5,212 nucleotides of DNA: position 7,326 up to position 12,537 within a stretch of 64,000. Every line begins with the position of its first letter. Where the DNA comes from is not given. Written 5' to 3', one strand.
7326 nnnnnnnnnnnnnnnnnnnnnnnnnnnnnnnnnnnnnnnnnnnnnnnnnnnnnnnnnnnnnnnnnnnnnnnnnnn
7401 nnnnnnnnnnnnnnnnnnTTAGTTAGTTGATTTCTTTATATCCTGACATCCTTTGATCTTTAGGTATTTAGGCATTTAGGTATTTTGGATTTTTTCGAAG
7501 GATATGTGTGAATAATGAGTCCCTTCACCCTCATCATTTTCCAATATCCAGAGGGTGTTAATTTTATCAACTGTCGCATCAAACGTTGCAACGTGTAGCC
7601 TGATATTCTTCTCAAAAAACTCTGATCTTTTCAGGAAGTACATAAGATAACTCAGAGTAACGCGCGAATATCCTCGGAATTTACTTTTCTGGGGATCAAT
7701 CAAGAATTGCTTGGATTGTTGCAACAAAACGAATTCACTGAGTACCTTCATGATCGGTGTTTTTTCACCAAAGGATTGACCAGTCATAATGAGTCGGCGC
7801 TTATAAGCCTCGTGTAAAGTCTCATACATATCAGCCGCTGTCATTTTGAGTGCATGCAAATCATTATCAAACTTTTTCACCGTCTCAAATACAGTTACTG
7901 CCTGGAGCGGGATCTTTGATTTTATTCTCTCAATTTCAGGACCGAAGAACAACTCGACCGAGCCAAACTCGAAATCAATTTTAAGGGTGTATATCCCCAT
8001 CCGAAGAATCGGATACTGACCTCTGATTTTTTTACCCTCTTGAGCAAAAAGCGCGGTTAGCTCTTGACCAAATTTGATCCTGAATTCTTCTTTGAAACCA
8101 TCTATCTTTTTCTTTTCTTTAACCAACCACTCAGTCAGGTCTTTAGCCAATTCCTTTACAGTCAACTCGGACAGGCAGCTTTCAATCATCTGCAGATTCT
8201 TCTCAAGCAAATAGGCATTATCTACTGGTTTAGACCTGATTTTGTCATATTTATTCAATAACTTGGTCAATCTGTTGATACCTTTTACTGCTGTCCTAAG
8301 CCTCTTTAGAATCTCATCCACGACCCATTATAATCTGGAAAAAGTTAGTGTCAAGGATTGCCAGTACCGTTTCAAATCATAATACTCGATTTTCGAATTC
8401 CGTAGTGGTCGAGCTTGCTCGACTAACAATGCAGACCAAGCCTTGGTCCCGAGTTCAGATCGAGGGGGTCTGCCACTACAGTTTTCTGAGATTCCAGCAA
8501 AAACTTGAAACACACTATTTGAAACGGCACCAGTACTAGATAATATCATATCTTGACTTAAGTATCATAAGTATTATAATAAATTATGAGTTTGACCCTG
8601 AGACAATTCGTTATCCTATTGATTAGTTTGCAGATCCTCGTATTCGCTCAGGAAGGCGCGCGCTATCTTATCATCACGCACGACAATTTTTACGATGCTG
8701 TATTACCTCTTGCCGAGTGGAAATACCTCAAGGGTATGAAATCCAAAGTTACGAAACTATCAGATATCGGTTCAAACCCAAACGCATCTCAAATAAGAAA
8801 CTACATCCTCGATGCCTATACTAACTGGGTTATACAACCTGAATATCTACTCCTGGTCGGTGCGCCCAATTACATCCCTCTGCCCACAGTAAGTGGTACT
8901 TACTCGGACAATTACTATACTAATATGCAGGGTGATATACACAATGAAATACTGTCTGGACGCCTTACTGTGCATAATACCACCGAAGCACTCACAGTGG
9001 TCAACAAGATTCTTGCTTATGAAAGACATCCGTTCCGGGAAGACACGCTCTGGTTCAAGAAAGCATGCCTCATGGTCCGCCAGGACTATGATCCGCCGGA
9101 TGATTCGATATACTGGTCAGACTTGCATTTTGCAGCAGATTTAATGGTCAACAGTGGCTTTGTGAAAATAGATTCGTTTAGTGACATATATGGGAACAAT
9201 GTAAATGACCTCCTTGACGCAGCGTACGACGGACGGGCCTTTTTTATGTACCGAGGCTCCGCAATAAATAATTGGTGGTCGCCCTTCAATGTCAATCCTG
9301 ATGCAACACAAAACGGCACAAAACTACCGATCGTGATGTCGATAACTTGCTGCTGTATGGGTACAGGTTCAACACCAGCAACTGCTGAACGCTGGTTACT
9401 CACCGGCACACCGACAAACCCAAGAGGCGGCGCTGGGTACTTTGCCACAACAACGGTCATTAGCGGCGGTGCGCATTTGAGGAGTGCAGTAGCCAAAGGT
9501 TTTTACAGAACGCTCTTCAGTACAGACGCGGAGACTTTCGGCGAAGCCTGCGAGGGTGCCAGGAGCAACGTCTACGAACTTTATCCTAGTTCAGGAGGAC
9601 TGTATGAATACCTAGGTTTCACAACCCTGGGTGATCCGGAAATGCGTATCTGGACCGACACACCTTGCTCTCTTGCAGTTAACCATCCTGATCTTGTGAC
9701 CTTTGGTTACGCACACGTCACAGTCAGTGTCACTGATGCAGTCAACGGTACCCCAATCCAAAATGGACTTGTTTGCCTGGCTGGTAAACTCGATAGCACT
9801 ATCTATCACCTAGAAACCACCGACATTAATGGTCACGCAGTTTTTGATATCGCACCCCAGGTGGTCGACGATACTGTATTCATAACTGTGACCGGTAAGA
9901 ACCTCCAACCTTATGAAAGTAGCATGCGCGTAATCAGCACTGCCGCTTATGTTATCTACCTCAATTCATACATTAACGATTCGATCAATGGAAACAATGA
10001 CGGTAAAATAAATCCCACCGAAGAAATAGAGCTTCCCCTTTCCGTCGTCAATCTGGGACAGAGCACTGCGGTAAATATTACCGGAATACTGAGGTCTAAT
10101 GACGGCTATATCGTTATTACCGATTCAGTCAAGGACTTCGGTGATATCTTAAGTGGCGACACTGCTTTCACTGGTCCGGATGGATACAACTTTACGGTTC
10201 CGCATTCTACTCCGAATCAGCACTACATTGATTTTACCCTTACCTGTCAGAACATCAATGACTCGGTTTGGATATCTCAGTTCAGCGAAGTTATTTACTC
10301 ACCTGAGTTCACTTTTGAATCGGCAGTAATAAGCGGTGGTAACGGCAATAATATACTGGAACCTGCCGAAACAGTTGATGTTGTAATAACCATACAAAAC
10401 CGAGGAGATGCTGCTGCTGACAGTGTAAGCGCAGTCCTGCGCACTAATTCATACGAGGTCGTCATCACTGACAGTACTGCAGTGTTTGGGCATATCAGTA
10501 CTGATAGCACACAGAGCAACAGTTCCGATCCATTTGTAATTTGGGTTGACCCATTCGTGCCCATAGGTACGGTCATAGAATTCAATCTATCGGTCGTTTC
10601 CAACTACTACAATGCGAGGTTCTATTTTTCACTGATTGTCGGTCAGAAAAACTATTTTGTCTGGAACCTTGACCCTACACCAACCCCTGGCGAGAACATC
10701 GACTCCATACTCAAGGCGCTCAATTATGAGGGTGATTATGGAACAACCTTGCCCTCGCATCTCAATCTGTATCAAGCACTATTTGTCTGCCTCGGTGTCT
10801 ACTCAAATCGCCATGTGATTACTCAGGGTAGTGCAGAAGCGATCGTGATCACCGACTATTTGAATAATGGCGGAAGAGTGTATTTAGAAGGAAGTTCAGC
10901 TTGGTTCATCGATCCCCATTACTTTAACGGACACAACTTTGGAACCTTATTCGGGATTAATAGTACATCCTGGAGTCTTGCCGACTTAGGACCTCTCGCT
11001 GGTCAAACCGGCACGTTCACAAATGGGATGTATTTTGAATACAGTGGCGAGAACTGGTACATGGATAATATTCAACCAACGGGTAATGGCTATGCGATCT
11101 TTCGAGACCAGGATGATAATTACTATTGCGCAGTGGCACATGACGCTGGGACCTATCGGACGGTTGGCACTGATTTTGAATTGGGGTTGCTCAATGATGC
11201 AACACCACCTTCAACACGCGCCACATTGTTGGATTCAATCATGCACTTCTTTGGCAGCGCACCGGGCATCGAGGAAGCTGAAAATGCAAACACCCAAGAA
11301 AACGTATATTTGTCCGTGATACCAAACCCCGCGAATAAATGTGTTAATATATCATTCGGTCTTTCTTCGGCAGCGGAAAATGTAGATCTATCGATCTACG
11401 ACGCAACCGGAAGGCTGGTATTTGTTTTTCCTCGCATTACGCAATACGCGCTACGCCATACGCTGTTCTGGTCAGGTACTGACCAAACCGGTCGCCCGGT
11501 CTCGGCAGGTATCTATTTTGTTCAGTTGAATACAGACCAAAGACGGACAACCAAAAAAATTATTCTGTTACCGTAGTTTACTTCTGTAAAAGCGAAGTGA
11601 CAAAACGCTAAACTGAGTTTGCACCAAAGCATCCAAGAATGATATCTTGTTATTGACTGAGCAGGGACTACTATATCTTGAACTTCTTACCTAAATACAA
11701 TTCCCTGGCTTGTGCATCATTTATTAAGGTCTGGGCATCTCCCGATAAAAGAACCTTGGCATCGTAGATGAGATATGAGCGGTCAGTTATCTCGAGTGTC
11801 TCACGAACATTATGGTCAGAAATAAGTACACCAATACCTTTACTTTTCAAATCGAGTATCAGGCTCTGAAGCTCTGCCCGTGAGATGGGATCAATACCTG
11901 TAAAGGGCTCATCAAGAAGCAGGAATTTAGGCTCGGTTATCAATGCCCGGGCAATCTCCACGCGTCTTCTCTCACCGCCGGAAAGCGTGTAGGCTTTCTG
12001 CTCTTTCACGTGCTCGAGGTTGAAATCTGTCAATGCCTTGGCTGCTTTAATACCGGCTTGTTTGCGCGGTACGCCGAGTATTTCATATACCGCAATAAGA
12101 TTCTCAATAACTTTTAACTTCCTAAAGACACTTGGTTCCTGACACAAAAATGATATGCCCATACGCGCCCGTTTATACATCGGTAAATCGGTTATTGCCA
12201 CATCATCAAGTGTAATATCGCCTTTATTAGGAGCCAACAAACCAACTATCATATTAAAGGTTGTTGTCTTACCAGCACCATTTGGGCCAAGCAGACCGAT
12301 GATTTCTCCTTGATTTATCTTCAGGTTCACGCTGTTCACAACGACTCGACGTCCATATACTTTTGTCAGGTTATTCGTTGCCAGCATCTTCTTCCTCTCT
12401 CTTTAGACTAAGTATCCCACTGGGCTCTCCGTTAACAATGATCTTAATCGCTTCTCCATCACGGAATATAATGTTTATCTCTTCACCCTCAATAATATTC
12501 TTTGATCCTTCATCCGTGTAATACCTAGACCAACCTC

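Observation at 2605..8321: Stand-alone four-gene operon: novel protein, two DUF2791/BrxD-like ATPases and an Lhr-like helicase (candidate defence system)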

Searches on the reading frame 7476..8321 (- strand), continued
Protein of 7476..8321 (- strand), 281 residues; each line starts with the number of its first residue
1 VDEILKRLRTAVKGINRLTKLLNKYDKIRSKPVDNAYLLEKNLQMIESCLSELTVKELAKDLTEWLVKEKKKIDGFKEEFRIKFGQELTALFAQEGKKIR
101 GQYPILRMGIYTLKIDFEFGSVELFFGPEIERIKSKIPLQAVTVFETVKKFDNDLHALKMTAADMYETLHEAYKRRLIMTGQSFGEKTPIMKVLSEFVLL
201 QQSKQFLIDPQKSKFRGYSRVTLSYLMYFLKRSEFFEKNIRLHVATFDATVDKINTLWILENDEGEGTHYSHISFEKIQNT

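Call 60: search_protein_families(library=padloc, proteins=[L008:13892-14482:+, L008:14599-16596:+, L008:16606-18363:+, L008:18701-19690:+, L006:4268-5992:+], max_evalue=0.001)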
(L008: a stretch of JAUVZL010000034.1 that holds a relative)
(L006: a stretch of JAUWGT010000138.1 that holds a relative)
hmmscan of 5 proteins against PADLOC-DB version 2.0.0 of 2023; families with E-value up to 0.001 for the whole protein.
L008:13892-14482:+ (196 aa): 2 families
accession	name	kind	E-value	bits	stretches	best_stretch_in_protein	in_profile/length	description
PDLC03638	MTase_III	-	1.5e-57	193.6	1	2-190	3-182/816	Type III methyltransferase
PDLC03646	MTase_III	-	0.00058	15.8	1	59-128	103-169/1057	Type III methyltransferase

L008:14599-16596:+ (665 aa): 40 families (the best 25 are shown)
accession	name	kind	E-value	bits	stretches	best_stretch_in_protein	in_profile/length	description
PDLC03638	MTase_III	-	1.6e-191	636.7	1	2-665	232-816/816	Type III methyltransferase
PDLC03635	MTase_III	-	1.5e-55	187.2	1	149-561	196-618/708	Type III methyltransferase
PDLC03636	MTase_III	-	5e-46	155.6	2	165-307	41-183/575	Type III methyltransferase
PDLC03354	MTase_II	-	4.8e-41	139.1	1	168-508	58-384/425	Type II methyltransferase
PDLC03646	MTase_III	-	7.1e-41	138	2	22-304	351-602/1057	Type III methyltransferase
PDLC03644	MTase_III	-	5.9e-40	135.5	1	170-546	38-422/542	Type III methyltransferase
PDLC03633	MTase_III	-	9.1e-34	115.1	3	413-505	263-352/616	Type III methyltransferase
PDLC03634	MTase_III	-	1.2e-26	91.8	2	219-479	171-423/621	Type III methyltransferase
PDLC03641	MTase_III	-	1.4e-22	78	1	218-483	181-429/657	Type III methyltransferase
PDLC03339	MTase_II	-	2.6e-22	77.1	2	184-299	14-137/399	Type II methyltransferase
PDLC03300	MTase_II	-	3e-19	67.2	2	444-506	215-276/302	Type II methyltransferase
PDLC03642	MTase_III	-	1.4e-18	64.9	1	172-271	84-189/528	Type III methyltransferase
PDLC03640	MTase_III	-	1.4e-15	54.7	2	169-268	41-162/654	Type III methyltransferase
PDLC03371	MTase_II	-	3.3e-15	54.3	1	443-508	190-254/260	Type II methyltransferase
PDLC03265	MTase_II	-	4.6e-14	50.6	1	443-509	266-331/333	Type II methyltransferase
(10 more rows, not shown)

L008:16606-18363:+ (585 aa): 4 families
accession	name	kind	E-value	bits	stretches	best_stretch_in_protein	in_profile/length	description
PDLC04568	PDC-M30A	-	1.4e-25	88.4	1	10-305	13-285/368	-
PDLC04566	PDC-M30A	-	1.8e-19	68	1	7-213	9-216/372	-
PDLC04635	PDC-M41A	-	1.2e-10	39.8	1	12-166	12-165/298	-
PDLC04639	PDC-M41B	-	5.8e-06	23.9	1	317-400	3-85/241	-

L008:18701-19690:+ (329 aa): 3 families
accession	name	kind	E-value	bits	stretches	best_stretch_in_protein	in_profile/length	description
PDLC02402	Aga_SIR2-PNTD1-PNTD2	-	2e-18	63.9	1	42-233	338-539/876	Class I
PDLC02394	pAgo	-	1.2e-12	44.5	1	27-257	186-437/1121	-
PDLC02418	Aga_SIR2-Kinase-PNTD1-PNTD2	-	1.8e-12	44.3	1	99-225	275-409/756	Class I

L006:4268-5992:+ (575 aa): 5 families
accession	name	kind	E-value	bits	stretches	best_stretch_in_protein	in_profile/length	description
PDLC03829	ZacB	-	8.6e-12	42.7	1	91-190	271-347/586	-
PDLC02193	PLD_Helicase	-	1.5e-09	34.6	1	25-306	23-284/905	-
PDLC02843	DpdE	-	3.5e-07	26.5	1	276-401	180-314/1091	DpdE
PDLC02614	DrmC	-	2.3e-06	25.5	1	105-181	72-139/153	DrmC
PDLC03830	ZacC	-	0.00019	18.1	0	349-472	247-376/1019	-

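Call 64: search_protein_families(library=padloc, alignment_id=A4, max_evalue=1e-10)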
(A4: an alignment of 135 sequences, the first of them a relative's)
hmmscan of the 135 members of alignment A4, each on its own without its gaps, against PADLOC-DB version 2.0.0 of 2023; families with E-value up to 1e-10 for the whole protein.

A. member 1, L002:7865-9592:+ (575 aa): 0 families

B. families by the number of members that match (of 135 scanned): 56 families (the first 25 are shown)
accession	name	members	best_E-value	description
PDLC04134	mad2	3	1.7e-27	mads_2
PDLC02804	SspH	2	2.7e-58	SspH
PDLC02806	SspH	2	3.1e-56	SspH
PDLC04140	mad8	2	1.4e-41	mads_8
PDLC03299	MTase_II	1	6.4e-72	Type II methyltransferase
PDLC03500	REase_II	1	1.6e-67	Type II restriction enzyme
PDLC03371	MTase_II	1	1.8e-65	Type II methyltransferase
PDLC03767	RT_UG29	1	1e-50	DRT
PDLC03353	MTase_II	1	2.3e-45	Type II methyltransferase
PDLC03230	MTase_II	1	3.1e-45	Type II methyltransferase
PDLC03320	MTase_II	1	1.6e-42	Type II methyltransferase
PDLC03238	MTase_II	1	3.6e-42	Type II methyltransferase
PDLC03300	MTase_II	1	1e-41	Type II methyltransferase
PDLC03216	MTase_II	1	1.4e-41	Type II methyltransferase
PDLC03387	MTase_II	1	6.6e-39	Type II methyltransferase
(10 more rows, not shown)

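Call 73: search_solved_structures(query=A1, max_evalue=10)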
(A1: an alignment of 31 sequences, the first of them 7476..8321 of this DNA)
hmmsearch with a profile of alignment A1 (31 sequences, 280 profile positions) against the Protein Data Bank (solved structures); distinct sequences matched with E-value up to 10: 14.
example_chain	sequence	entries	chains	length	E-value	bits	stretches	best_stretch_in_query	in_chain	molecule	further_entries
3fd2_A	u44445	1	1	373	0.0049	19.2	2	5-70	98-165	Site-specific DNA endonuclease I-MsoI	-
2wpr_A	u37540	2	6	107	0.088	15.1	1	2-76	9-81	TRIMERIC AUTOTRANSPORTER ADHESIN FRAGMENT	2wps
8r7n_B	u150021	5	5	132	0.61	12.3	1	130-212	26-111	U11/U12 small nuclear ribonucleoprotein 25 kDa protein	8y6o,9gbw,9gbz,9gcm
9o5w_B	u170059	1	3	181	0.63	12.3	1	5-93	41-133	Hemagglutinin HA2 chain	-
2fld_A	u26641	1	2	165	0.65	12.3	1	5-70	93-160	DNA ENDONUCLEASE I-MSOI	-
1m5x_A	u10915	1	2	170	0.67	12.2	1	5-70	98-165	DNA endonuclease I-MsoI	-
3ko2_A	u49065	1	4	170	0.67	12.2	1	5-70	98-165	Site-specific DNA endonuclease I-MsoI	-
9y5f_A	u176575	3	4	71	0.76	12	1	5-69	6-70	rv-SNARE/sc-t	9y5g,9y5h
5ods_A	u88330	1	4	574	1.1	11.5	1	171-214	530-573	Clathrin heavy chain 1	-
9r9b_A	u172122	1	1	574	1.1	11.5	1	171-214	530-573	Clathrin heavy chain 1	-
2lse_A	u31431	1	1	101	1.2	11.4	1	19-103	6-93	Four Helix Bundle Protein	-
1ya9_A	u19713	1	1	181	1.7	10.9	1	48-103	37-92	Apolipoprotein E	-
6n2y_b2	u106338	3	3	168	8.4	8.6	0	3-90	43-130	ATP synthase subunit b | Bacillus PS3 ATP synthase subunit b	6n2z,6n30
9jc1_A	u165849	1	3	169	8.6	8.6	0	3-90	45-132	ATP synthase subunit b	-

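Call 78: search_dna_similar(query=window:7476-8321:-, collection=plasmids, mode=protein, max_evalue=0.01, max_rows=10)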
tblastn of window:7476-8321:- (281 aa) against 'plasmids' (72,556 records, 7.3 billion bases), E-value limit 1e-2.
No match.

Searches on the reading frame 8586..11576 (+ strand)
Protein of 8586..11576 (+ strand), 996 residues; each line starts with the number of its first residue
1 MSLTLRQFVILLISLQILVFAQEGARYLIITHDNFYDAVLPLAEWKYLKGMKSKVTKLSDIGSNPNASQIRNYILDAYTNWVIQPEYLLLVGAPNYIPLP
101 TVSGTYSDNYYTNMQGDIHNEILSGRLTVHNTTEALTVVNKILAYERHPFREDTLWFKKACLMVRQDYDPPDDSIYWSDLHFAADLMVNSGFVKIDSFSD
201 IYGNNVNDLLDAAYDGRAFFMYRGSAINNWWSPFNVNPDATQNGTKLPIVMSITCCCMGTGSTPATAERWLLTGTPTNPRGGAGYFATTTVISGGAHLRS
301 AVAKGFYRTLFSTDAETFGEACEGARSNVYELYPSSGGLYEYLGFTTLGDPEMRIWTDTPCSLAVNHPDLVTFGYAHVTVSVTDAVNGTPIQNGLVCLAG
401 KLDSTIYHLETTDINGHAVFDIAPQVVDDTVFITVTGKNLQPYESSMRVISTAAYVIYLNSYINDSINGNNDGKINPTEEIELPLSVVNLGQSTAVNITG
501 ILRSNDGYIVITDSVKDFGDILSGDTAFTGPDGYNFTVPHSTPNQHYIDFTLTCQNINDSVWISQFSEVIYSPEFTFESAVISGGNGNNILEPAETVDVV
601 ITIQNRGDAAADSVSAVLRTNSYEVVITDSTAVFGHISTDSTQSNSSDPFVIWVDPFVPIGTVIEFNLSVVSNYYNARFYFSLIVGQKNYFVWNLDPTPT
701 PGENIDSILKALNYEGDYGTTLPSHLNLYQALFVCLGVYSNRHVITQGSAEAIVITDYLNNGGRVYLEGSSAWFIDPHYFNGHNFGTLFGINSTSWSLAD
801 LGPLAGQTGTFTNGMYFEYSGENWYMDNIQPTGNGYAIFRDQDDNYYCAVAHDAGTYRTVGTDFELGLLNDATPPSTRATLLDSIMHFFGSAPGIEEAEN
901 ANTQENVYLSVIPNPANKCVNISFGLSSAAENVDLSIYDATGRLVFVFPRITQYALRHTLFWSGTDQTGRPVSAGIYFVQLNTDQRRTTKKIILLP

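Call 3: search_protein_families(library=pfam, proteins=[window:8586-11576:+], max_evalue=0.01)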
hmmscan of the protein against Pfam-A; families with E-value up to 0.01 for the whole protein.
window:8586-11576:+ (996 aa): 4 families
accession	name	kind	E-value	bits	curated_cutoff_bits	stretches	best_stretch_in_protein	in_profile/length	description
PF01364.23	Peptidase_C25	-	3.2e-45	155.4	23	1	27-354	1-373/374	Peptidase family C25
PF18962.6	Por_Secre_tail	-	3.8e-10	40.4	27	1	912-993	2-74/75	Secretion system C-terminal sorting domain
PF13860.13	FlgD_ig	-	8.7e-08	32.5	27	1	921-983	11-75/79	FlgD Ig-like domain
PF13585.12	CHU_C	-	0.00052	20.5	27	1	917-991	15-81/86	CHU_C Type IX secretion signal domain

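Call 4: search_protein_families(library=padloc, proteins=[window:8586-11576:+], max_evalue=0.01)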
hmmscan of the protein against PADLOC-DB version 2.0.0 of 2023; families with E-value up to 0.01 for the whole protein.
window:8586-11576:+ (996 aa): 0 families

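Call 5: search_protein_families(library=ncbifam, proteins=[window:8586-11576:+], max_evalue=0.01)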
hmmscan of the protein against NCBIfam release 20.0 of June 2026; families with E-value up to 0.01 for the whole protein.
window:8586-11576:+ (996 aa): 6 families
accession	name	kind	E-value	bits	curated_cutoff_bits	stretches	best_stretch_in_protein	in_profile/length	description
NF033707.1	T9SS_sortase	equivalog_domain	1e-19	69.7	420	3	106-355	474-732/1095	type IX secretion system sortase PorU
TIGR04183.1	Por_Secre_tail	domain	6.9e-10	38.8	23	1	911-993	1-70/72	T9SS type A sorting domain-containing protein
TIGR03900.1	prc_long_Delta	hypoth_equivalog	9.5e-07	27.1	660.95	1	570-628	662-723/973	MXAN_5808 family serine peptidase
NF052228.1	T9SS_PorZ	equivalog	0.00029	19.4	260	1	902-991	668-752/757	type IX secretion system anionic LPS delivery protein PorZ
NF005176.1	PRK06655.1-1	equivalog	0.00035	20.6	230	1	924-989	90-155/197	flagellar hook assembly protein FlgD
NF009453.0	PRK12813.1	equivalog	0.0037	16.8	264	0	919-983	112-173/223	flagellar basal body rod modification protein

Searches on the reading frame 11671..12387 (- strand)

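Call 46: search_protein_families(library=pfam, proteins=[window:11671-12387:-], max_evalue=0.0001)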
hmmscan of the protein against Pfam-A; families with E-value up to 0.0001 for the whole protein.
window:11671-12387:- (238 aa): 2 families
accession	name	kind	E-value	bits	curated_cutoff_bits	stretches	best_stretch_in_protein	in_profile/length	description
PF00005.33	ABC_tran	-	2.1e-37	129.2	25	1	18-162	2-136/137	ABC transporter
PF13304.12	AAA_21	-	3.1e-06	27.9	27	0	118-190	221-296/304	AAA domain, putative AbiEii toxin, Type IV TA system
